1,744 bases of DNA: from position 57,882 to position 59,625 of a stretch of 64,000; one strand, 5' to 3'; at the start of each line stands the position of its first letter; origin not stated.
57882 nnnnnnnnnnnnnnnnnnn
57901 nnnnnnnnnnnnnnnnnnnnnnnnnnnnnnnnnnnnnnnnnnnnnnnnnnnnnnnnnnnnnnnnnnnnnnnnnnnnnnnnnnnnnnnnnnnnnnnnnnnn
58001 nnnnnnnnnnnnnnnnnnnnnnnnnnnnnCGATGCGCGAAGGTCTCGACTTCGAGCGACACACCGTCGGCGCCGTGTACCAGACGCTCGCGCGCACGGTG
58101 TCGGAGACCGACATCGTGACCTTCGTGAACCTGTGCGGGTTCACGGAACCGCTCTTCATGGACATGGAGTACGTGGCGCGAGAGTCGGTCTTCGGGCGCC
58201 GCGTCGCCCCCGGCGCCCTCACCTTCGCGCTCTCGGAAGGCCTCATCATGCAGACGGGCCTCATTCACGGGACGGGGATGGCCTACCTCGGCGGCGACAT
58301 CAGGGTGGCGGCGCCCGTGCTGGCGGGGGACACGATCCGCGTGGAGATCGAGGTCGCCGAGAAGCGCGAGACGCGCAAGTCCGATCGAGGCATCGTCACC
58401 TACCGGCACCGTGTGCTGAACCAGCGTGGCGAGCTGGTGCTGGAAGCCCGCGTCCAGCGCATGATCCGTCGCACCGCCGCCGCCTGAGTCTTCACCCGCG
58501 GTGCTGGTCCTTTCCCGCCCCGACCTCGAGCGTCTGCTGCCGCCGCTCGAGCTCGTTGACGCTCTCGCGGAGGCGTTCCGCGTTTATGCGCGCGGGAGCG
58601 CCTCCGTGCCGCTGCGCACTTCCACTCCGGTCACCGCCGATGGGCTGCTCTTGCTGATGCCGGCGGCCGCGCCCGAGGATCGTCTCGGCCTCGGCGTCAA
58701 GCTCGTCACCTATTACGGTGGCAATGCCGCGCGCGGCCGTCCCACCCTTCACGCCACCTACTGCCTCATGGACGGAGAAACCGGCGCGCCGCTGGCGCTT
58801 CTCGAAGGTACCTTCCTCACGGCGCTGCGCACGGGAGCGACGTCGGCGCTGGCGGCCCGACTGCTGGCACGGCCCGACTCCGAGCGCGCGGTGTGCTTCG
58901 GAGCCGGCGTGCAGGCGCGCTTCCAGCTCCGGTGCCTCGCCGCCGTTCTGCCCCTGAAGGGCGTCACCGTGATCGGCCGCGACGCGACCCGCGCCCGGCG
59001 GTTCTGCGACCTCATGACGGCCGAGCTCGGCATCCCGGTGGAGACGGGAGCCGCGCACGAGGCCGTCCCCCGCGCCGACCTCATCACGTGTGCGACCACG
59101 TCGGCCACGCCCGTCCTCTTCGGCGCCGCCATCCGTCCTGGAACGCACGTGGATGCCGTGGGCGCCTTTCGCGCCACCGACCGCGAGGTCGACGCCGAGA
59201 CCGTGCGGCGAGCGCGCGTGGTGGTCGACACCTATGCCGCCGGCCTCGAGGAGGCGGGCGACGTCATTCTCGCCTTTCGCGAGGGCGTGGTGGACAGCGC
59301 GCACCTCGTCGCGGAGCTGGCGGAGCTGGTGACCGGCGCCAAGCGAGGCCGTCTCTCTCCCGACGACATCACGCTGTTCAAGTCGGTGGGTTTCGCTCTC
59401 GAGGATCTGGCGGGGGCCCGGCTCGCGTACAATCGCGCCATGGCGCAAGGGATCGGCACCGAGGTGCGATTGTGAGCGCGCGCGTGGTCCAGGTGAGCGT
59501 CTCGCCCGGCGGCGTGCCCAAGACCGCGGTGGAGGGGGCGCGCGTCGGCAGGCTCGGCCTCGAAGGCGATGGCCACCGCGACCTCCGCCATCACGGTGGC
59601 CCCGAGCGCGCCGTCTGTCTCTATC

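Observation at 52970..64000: Eleven-gene uptake-to-catabolism chain: Liv-type ABC transporter translationally fused to MaoC, OCD-family, MOSC, DAO-family oxidase and hydantoinase A/B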

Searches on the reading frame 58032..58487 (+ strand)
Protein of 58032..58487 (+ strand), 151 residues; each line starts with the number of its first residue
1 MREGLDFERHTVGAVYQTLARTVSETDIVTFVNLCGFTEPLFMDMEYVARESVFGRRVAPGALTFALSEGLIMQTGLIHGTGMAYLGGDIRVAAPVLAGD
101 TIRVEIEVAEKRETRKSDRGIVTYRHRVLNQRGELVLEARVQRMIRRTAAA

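Call 8: search_protein_families(library=pfam, proteins=[window:58032-58487:+])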
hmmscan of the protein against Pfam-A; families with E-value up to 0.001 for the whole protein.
window:58032-58487:+ (151 aa): 2 families
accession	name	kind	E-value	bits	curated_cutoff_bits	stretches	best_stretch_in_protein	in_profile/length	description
PF01575.25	MaoC_dehydratas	-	2.6e-15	56.6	27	1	12-126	6-119/123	MaoC like domain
PF13452.11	FAS1_DH_region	-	1.4e-10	41.8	22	1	11-138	2-131/132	FAS1-like, dehydratase domain region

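Call 9: search_protein_families(library=ncbifam, proteins=[window:58032-58487:+])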
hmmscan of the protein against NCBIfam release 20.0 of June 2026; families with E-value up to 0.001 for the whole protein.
window:58032-58487:+ (151 aa): 5 families
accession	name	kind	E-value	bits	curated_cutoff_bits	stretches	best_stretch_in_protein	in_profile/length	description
TIGR02278.1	PaaN-DH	equivalog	9.8e-17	60.4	562.8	1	6-144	524-661/664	phenylacetic acid degradation bifunctional protein PaaZ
NF006045.0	PRK08190.1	subfamily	1.4e-14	53.8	282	1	8-141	12-137/467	bifunctional enoyl-CoA hydratase/phosphate acetyltransferase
NF038241.1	RipB_Ich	equivalog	7.1e-13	48.8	340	1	3-141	20-158/175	(R)-specific enoyl-CoA hydratase RipB/Ich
NF040620.1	fused_HadA_HadB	exception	5.4e-06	26.1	350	0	90-141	84-133/329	fused (3R)-hydroxyacyl-ACP dehydratase subunits HadA/HadB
NF040624.1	HadA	equivalog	6.3e-05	23.3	180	1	39-147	29-138/144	(3R)-hydroxyacyl-ACP dehydratase subunit HadA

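Call 39: search_solved_structures(query=window:58032-58487:+, max_evalue=0.001, show_alignments=5)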
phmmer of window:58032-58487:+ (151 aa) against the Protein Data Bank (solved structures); distinct sequences matched with E-value up to 0.001: 10.
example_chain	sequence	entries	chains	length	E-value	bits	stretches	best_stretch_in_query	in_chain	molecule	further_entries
1q6w_A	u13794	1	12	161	3.9e-23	85.1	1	4-149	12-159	monoamine oxidase regulatory protein, putative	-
4ffu_A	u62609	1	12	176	5e-16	62.1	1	6-141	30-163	oxidase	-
5cpg_A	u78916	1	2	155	6.3e-12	48.8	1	20-144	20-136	(R)-specific enoyl-CoA hydratase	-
3exz_A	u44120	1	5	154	7.2e-10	42.1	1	10-144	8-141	MaoC-like dehydratase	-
1iq6_A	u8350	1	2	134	9.7e-09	38.4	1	19-138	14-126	(R)-SPECIFIC ENOYL-COA HYDRATASE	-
6jql_A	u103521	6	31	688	1.6e-08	37.7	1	12-132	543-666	Bifunctional protein PaaZ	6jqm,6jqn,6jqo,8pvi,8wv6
4e3e_A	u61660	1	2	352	8.4e-08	35.4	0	9-147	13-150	MaoC domain protein dehydratase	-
3ir3_A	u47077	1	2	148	1.2e-06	31.7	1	18-110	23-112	3-hydroxyacyl-thioester dehydratase 2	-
8hgn_A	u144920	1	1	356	0.00025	24.1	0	34-125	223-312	Beta-methylmalyl-CoA dehydratase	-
2b3m_A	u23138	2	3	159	0.00034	23.7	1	21-111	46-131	hypothetical protein AF1124 | putative dehydratase AF1124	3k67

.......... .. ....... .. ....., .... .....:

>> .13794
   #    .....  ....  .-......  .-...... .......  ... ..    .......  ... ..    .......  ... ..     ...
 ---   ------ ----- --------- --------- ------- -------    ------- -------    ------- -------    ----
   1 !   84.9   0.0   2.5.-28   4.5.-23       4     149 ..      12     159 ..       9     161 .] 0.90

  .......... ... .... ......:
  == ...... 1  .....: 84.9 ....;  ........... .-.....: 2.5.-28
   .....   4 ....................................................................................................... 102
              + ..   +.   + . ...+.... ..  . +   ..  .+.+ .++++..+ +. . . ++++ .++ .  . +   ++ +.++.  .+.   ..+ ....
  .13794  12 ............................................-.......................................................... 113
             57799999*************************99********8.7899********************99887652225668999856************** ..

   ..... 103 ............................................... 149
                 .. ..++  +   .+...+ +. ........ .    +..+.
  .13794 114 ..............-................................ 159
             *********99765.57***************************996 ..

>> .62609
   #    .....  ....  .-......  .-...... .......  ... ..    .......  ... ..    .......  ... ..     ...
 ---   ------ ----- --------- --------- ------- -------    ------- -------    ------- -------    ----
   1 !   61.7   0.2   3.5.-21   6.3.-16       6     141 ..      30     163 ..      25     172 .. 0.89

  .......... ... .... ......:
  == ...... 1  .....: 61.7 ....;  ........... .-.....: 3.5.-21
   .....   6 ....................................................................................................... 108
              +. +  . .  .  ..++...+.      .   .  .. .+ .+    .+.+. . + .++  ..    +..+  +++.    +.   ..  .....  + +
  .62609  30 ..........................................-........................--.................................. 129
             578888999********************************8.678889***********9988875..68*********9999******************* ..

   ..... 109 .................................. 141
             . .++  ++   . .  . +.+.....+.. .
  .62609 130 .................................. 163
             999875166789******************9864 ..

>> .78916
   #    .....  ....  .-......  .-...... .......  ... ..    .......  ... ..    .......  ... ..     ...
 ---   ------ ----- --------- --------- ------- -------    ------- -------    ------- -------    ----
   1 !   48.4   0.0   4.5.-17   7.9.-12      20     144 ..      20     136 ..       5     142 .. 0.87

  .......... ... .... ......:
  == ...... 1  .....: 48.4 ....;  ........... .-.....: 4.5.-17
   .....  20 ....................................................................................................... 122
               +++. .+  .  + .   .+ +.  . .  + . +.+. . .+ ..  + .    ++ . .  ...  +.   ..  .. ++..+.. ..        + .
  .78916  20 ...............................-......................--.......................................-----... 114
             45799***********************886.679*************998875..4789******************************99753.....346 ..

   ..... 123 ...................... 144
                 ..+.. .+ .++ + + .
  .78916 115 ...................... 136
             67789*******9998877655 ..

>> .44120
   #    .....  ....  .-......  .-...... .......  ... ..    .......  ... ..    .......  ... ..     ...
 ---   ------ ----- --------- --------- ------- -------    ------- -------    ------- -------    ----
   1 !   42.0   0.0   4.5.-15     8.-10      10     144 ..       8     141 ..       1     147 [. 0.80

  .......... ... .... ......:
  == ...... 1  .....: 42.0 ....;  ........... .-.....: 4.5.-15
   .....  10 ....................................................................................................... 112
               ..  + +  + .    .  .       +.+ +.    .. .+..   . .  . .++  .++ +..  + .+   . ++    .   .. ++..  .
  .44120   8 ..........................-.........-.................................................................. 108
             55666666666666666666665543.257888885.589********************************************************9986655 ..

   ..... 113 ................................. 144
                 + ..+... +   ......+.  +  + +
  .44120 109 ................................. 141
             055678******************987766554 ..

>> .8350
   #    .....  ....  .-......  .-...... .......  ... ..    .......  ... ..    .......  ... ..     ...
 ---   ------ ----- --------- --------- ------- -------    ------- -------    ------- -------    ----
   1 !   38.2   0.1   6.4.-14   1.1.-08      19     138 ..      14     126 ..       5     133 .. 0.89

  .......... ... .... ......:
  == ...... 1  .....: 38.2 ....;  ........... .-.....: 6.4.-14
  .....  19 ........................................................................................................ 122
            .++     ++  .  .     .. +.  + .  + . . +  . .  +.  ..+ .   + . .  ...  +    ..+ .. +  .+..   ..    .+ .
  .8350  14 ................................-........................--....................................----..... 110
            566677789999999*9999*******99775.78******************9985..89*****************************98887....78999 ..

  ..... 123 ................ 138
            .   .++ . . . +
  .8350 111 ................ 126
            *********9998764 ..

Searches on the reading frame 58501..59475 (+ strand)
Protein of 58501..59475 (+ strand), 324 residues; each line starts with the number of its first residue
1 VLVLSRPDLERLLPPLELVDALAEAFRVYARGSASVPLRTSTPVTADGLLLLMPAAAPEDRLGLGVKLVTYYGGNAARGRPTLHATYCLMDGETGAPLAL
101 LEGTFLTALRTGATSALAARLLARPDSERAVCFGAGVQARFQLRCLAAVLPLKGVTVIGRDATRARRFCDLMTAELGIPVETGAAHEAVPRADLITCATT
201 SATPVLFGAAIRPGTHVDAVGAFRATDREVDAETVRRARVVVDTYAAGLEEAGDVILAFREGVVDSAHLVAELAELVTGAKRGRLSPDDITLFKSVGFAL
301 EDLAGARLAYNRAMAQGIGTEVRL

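Call 8: search_protein_families(library=pfam, proteins=[window:58501-59475:+])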
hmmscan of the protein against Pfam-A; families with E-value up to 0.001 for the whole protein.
window:58501-59475:+ (324 aa): 2 families
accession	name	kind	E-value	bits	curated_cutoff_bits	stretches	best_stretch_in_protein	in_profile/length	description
PF02423.21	OCD_Mu_crystall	-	1.8e-71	241.2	24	1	5-315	7-312/314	Ornithine cyclodeaminase/mu-crystallin family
PF01488.26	Shikimate_DH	-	5.3e-05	23.7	24.3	1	117-207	2-91/138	Shikimate / quinate 5-dehydrogenase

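Call 9: search_protein_families(library=ncbifam, proteins=[window:58501-59475:+])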
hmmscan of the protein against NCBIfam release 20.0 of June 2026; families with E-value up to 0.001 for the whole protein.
window:58501-59475:+ (324 aa): 14 families
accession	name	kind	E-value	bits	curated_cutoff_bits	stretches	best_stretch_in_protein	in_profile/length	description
NF004793.0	PRK06141.1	equivalog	2.7e-83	279.6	322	1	1-313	1-311/314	bifunctional Delta(1)-pyrroline-2-carboxylate/Delta(1)-piperideine-2-carboxylate reductase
NF006379.0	PRK08618.1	equivalog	2.4e-78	263.8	417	1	1-323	1-325/326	ornithine cyclodeaminase family protein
NF005603.0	PRK07340.1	equivalog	2.8e-62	210.7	266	1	4-313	7-303/307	delta(1)-pyrroline-2-carboxylate reductase family protein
TIGR02371.1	ala_DH_arch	equivalog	3.8e-62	210.3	409.15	1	2-324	3-324/325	alanine dehydrogenase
NF045512.1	PyrPipCarbRedLhpI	equivalog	3.1e-50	171.1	400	1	9-311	8-295/298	bifunctional Delta(1)-pyrroline-2-carboxylate/Delta(1)-piperideine-2-carboxylate reductase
NF006141.0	PRK08291.1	equivalog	9.4e-48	162.9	408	1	17-322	21-328/330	cyclodeaminase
NF045643.1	ImmsucRedBhcD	equivalog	1e-45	156.5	500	1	2-324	2-321/321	iminosuccinate reductase BhcD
NF005762.1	PRK07589.1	equivalog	1.9e-44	152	350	1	45-324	49-320/334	ornithine cyclodeaminase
TIGR02992.1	ectoine_eutC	equivalog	1.2e-43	149.4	471.65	1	16-320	17-323/326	ectoine utilization protein EutC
NF005296.0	PRK06823.1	equivalog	5.2e-39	134.1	438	1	61-309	61-309/315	ornithine cyclodeaminase family protein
TIGR03944.1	dehyd_SbnB_fam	equivalog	8.2e-38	130.2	326.9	1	1-323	1-325/327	2,3-diaminopropionate biosynthesis protein SbnB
NF005011.0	PRK06407.1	subfamily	2e-26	92.9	337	1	8-307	9-293/302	ornithine cyclodeaminase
NF004848.0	PRK06199.1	subfamily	1.3e-23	83.7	362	1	45-324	73-372/379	tyramine oxidase subunit B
TIGR01035.1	hemA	equivalog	0.00093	18.2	209.55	0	116-206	169-255/416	glutamyl-tRNA reductase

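Call 11: find_encoding_contigs(protein=window:58501-59475:+, flank=10000, max_places=6)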
Protein window:58501-59475:+ (324 aa): no gene with exactly this product is on record in the collection.

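Call 14: search_solved_structures(query=window:58501-59475:+, max_evalue=1e-10)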
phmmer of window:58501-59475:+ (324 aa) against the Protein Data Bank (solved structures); distinct sequences matched with E-value up to 1e-10: 13.
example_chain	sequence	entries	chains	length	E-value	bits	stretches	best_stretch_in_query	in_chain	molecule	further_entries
6t3e_A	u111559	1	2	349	3.4e-81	276.3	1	1-324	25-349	DELTA1-pyrroline-2-carboxylate reductase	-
1omo_A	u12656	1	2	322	1e-49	172.9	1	2-323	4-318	alanine dehydrogenase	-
1vll_A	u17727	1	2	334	1.2e-49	172.7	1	2-323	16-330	alanine dehydrogenase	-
4bv8_A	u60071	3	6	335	1e-46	163.1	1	11-311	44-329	THIOMORPHOLINE-CARBOXYLATE DEHYDROGENASE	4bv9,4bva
2i99_A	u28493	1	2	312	1.2e-44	156.2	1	11-311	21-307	Mu-crystallin homolog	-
7rbp_A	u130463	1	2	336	1.4e-42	149.4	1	35-311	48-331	Ornithine cyclodeaminase/mu-crystallin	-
3hdj_A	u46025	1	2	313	3.1e-31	112.2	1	9-316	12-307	Probable ornithine cyclodeaminase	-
5yu0_A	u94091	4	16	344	6.8e-29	104.6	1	38-321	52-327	Lysine cyclodeaminase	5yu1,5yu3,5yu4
5gzi_B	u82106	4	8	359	7.7e-29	104.4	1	38-321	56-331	Lysine cyclodeaminase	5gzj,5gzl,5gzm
1u7h_A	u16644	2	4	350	1.4e-28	103.5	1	46-323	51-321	ornithine cyclodeaminase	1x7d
6rqa_A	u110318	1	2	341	3.8e-27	98.8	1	1-323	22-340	iminosuccinate reductase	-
4m54_A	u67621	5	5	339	1.8e-21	80.2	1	1-323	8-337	Putative ornithine cyclodeaminase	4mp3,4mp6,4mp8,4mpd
8j1c_A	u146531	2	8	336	1.6e-14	57.4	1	7-311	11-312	Ornithine cyclodeaminase family protein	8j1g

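Call 66: search_solved_structures(query=window:58501-59475:+, max_evalue=1e-40, show_alignments=2)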
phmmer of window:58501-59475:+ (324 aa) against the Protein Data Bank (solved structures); distinct sequences matched with E-value up to 1e-40: 6.
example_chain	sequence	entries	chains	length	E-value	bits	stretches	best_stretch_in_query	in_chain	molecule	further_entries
6t3e_A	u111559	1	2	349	3.4e-81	276.3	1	1-324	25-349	DELTA1-pyrroline-2-carboxylate reductase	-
1omo_A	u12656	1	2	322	1e-49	172.9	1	2-323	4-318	alanine dehydrogenase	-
1vll_A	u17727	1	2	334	1.2e-49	172.7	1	2-323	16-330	alanine dehydrogenase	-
4bv8_A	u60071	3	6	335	1e-46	163.1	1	11-311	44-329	THIOMORPHOLINE-CARBOXYLATE DEHYDROGENASE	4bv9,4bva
2i99_A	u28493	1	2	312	1.2e-44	156.2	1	11-311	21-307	Mu-crystallin homolog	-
7rbp_A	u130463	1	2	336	1.4e-42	149.4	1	35-311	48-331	Ornithine cyclodeaminase/mu-crystallin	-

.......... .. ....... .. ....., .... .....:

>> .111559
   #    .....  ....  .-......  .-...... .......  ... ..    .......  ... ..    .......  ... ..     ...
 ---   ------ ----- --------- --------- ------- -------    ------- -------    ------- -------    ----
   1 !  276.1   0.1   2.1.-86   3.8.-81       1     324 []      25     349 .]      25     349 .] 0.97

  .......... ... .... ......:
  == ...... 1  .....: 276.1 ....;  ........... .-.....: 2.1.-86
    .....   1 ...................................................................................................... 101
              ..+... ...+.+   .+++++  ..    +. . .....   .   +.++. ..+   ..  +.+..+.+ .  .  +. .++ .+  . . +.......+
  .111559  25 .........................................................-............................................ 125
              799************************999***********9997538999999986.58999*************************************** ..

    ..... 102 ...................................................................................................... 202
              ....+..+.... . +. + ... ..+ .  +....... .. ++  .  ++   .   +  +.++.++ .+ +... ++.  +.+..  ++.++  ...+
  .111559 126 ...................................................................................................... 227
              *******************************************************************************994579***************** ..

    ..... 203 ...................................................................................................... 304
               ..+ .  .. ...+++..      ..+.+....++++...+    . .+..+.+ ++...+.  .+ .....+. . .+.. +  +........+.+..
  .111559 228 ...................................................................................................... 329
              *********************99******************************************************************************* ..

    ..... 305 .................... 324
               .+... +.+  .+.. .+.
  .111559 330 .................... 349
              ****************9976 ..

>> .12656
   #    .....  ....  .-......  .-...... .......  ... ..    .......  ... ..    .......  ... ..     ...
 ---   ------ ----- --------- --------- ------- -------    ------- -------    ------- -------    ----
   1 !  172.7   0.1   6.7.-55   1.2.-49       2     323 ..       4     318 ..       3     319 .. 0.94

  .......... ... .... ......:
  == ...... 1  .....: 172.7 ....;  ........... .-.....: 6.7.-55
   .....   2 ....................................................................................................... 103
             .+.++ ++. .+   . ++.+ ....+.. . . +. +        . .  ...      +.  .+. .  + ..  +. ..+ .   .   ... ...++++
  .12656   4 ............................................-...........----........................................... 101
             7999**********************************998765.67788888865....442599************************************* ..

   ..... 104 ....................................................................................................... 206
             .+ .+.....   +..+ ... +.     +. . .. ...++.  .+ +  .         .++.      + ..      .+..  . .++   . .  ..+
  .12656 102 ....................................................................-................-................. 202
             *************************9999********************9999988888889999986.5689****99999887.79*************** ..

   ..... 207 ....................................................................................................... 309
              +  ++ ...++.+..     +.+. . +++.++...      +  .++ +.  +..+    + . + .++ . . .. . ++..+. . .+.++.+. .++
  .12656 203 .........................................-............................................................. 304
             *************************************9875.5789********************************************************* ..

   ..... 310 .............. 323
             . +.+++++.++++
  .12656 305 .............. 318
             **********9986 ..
